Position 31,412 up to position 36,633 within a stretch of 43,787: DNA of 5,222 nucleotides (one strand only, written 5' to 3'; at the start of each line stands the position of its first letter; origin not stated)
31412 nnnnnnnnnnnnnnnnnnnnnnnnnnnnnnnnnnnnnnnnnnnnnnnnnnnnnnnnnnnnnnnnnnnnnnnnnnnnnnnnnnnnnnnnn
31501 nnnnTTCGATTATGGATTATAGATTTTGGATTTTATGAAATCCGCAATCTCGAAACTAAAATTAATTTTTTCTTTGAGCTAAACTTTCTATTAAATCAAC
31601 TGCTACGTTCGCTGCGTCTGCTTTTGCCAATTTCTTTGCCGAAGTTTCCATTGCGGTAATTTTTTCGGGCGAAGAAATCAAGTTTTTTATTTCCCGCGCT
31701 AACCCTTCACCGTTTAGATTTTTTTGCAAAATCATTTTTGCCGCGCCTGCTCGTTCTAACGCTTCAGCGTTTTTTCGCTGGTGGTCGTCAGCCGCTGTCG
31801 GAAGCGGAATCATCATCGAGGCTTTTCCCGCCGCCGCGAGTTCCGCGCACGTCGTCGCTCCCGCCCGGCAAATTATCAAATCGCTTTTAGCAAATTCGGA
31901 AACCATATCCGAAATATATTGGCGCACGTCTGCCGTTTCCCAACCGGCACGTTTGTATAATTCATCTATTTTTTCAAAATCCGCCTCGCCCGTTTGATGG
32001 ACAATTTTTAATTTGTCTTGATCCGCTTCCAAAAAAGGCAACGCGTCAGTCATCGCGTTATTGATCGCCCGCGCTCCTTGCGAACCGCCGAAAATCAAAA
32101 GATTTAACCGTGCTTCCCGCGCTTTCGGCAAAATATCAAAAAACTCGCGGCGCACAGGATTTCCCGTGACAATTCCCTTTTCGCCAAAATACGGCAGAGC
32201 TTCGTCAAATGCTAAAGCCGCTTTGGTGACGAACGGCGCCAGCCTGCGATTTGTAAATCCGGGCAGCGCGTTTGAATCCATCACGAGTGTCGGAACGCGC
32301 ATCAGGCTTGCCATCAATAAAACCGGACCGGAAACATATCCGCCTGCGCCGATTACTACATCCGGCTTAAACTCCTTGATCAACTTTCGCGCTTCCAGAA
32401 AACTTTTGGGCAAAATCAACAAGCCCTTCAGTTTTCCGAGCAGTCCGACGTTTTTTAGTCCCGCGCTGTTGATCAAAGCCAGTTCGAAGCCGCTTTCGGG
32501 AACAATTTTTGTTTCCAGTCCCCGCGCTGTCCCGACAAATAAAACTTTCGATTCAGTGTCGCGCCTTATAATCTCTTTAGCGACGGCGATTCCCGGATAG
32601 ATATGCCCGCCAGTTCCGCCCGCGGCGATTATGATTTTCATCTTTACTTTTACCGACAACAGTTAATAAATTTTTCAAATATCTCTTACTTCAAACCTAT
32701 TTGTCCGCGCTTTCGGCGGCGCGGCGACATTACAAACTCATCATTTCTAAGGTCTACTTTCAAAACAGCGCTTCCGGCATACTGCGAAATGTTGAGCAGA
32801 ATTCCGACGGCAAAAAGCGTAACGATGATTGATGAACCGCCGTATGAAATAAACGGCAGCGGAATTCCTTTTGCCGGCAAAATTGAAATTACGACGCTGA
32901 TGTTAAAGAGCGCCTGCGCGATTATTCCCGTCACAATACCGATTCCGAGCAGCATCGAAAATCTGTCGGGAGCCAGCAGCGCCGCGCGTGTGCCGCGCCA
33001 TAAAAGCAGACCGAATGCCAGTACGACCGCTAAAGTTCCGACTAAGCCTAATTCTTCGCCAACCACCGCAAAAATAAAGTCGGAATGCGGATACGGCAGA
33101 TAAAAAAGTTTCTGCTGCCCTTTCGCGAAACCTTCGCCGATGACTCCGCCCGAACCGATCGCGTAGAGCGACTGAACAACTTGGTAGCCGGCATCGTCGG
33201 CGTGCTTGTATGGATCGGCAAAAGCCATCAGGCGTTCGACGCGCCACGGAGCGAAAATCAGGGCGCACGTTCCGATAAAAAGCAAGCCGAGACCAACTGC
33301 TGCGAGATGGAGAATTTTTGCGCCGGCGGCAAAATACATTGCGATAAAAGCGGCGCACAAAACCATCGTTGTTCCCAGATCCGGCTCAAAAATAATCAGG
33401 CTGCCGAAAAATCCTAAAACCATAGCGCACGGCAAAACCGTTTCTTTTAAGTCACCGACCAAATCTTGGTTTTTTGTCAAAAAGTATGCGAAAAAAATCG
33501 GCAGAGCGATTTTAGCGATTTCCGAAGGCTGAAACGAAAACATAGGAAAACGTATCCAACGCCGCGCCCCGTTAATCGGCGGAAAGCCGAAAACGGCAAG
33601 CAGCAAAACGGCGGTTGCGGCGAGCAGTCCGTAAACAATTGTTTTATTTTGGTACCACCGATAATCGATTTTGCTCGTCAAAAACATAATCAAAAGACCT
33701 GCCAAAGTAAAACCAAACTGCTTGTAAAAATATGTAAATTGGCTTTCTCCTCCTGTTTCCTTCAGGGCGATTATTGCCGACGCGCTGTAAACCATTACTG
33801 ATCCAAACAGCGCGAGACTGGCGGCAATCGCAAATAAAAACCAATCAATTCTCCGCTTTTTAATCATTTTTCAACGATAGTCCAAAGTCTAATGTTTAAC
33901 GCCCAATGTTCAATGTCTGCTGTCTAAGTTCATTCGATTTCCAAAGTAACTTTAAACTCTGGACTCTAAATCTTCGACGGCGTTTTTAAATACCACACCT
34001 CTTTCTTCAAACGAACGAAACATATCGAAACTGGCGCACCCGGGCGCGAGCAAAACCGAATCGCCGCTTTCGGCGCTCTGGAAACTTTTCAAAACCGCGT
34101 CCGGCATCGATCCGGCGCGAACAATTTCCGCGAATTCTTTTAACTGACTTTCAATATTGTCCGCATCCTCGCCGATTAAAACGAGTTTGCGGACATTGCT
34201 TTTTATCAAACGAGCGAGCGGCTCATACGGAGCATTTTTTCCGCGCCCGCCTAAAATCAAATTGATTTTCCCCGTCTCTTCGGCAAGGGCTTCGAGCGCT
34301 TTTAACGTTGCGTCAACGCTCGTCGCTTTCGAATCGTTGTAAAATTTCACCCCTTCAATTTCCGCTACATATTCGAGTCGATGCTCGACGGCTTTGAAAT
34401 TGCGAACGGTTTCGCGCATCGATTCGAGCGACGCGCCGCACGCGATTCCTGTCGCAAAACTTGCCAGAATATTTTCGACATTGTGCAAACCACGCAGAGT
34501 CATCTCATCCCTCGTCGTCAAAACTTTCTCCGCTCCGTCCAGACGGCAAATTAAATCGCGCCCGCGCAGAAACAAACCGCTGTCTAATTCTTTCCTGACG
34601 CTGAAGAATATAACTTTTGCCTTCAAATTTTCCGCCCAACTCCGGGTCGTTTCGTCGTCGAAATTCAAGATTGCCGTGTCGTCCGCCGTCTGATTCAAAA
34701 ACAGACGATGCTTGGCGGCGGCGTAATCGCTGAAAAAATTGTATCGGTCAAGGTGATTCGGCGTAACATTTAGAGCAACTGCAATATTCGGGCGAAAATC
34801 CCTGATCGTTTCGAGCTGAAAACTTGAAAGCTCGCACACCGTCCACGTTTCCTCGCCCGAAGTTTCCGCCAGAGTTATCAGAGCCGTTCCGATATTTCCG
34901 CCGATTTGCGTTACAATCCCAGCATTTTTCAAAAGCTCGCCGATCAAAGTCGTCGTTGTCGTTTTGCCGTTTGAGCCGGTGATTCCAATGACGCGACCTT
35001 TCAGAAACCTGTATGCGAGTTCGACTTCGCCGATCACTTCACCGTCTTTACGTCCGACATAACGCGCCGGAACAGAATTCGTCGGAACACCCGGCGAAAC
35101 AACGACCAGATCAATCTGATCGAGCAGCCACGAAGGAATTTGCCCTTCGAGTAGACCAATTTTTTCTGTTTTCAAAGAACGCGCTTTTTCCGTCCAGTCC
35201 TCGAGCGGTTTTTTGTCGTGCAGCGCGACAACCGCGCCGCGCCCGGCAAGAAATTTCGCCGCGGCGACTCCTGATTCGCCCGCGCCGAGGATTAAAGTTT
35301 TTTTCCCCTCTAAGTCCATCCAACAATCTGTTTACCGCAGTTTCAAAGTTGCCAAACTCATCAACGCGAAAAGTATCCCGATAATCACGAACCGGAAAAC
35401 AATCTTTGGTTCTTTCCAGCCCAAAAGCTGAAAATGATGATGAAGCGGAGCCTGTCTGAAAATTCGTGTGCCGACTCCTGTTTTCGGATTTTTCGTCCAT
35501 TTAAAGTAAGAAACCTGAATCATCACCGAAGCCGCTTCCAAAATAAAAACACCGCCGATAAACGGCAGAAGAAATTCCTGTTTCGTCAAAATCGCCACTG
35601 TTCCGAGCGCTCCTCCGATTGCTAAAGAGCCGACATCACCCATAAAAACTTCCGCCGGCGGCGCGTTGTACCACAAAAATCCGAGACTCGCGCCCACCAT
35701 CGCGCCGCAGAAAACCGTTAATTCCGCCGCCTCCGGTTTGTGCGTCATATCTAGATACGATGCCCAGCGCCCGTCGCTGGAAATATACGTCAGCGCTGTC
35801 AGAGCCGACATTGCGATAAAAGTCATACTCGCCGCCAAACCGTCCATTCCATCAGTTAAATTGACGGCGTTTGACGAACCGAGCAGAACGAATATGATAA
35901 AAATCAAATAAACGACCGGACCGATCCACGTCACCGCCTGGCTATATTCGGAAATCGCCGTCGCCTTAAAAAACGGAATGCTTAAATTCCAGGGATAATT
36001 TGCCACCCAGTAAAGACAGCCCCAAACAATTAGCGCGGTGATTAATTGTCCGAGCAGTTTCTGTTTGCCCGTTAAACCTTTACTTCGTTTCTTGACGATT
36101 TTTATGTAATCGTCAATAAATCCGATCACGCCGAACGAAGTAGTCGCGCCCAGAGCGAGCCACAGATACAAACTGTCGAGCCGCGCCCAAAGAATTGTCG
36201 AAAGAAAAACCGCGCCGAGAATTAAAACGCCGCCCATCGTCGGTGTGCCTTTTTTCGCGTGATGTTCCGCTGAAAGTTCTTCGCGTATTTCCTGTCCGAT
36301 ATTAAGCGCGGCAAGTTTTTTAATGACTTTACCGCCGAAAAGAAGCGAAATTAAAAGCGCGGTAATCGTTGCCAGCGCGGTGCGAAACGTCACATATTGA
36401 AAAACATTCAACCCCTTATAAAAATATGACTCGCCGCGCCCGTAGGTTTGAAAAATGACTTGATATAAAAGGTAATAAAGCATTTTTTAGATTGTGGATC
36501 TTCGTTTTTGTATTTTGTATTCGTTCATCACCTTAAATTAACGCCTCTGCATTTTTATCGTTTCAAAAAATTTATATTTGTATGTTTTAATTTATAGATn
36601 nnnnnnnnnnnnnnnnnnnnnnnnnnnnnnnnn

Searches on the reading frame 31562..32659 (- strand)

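Call 53: search_protein_families(library=pfam, proteins=[window:31562-32659:-], max_evalue=0.00001)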
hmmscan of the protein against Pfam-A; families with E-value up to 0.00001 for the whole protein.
window:31562-32659:- (365 aa): 2 families
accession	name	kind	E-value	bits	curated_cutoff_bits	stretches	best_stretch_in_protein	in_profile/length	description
PF04101.22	Glyco_tran_28_C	-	1.7e-43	149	22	1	187-351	2-164/166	Glycosyltransferase family 28 C-terminal domain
PF03033.26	Glyco_transf_28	-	1.1e-32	113.4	26.2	1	9-148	1-138/139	Glycosyltransferase family 28 N-terminal domain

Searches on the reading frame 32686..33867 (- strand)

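Call 53: search_protein_families(library=pfam, proteins=[window:32686-33867:-], max_evalue=0.00001)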
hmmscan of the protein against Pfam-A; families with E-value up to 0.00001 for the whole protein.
window:32686-33867:- (393 aa): 1 family
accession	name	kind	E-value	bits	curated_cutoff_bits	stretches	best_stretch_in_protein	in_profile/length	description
PF01098.24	FTSW_RODA_SPOVE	-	1.1e-99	334.3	26.4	1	10-363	3-353/356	Cell cycle protein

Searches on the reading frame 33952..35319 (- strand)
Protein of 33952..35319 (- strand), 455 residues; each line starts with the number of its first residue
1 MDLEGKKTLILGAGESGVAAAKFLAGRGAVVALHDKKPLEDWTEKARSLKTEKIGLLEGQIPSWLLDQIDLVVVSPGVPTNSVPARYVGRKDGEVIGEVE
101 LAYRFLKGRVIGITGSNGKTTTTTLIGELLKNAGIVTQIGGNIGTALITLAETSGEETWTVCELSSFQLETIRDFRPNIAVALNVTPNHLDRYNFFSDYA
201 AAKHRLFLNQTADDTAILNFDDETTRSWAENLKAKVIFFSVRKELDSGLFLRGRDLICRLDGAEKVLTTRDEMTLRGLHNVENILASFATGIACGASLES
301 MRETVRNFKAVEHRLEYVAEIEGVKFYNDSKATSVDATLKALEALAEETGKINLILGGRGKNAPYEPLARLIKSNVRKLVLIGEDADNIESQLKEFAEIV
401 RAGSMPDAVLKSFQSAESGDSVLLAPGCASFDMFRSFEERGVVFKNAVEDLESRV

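Call 53: search_protein_families(library=pfam, proteins=[window:33952-35319:-], max_evalue=0.00001)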
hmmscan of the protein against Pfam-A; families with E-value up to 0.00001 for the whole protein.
window:33952-35319:- (455 aa): 3 families
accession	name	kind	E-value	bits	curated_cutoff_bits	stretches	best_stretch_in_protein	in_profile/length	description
PF08245.18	Mur_ligase_M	-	1.4e-32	113.8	24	1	113-290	1-199/200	Mur ligase middle domain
PF02875.26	Mur_ligase_C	-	1.4e-15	58.7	28.4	1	313-426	1-125/127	Mur ligase, glutamate ligase domain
PF21799.2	MurD-like_N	-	1.5e-09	38.5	27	1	6-97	1-88/88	Mur ligase MurD-like, N-terminal domain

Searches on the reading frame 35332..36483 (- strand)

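Call 53: search_protein_families(library=pfam, proteins=[window:35332-36483:-], max_evalue=0.00001)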
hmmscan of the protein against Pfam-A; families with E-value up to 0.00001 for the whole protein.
window:35332-36483:- (383 aa): 1 family
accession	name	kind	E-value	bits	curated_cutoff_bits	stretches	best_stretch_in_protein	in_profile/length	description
PF00953.26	Glycos_transf_4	-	4.3e-35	121.5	27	1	108-300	2-159/160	Glycosyl transferase family 4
